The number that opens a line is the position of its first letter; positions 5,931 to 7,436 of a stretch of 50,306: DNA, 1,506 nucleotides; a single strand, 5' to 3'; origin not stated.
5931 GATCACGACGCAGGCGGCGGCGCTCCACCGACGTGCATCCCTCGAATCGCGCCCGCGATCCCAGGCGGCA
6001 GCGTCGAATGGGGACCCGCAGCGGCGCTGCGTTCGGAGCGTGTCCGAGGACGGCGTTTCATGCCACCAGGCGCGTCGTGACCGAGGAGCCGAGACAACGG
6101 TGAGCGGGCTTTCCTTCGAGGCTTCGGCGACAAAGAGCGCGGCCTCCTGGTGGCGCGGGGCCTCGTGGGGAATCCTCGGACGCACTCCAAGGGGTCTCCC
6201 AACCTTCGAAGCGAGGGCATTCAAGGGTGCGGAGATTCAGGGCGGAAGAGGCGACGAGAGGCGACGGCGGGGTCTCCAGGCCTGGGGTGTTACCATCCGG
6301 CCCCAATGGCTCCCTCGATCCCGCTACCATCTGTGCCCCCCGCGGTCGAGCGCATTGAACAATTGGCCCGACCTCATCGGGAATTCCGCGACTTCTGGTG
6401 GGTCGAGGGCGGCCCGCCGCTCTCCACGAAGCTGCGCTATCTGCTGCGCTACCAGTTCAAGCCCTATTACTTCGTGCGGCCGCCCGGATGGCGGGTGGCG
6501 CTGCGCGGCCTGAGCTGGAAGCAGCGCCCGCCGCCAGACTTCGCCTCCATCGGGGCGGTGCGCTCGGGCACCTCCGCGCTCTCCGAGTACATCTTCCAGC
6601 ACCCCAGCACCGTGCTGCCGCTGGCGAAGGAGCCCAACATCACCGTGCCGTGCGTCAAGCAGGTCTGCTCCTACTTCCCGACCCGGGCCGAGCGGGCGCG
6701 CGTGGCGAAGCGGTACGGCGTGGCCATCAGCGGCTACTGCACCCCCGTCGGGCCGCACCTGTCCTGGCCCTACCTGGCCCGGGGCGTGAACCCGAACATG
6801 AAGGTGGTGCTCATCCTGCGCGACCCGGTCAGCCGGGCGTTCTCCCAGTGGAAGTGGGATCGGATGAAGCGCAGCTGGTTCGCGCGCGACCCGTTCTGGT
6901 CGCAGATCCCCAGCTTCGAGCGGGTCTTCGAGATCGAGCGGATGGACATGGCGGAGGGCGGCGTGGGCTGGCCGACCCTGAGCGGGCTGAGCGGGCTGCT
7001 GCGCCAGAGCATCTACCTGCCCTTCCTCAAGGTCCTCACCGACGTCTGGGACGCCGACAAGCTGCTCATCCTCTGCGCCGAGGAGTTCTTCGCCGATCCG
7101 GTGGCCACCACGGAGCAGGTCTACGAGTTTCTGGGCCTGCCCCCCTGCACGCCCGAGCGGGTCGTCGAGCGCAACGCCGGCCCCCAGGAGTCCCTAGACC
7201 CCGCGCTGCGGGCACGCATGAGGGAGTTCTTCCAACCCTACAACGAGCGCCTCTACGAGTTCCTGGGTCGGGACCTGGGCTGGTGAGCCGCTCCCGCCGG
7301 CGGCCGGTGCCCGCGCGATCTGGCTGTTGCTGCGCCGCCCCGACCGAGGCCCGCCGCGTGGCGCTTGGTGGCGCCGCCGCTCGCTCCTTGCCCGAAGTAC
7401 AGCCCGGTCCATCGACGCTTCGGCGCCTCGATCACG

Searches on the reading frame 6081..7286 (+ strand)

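Call 24: search_protein_families(library=pfam, proteins=[window:6081-7286:+], max_evalue=0.0001)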
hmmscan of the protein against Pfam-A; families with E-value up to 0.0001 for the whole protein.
window:6081-7286:+ (401 aa): 2 families
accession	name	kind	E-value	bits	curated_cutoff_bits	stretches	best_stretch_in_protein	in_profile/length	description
PF00685.33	Sulfotransfer_1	-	3e-11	43.6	22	1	153-355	3-183/255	Sulfotransferase domain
PF13469.12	Sulfotransfer_3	-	3.9e-09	37.5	27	0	236-354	121-213/216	Sulfotransferase family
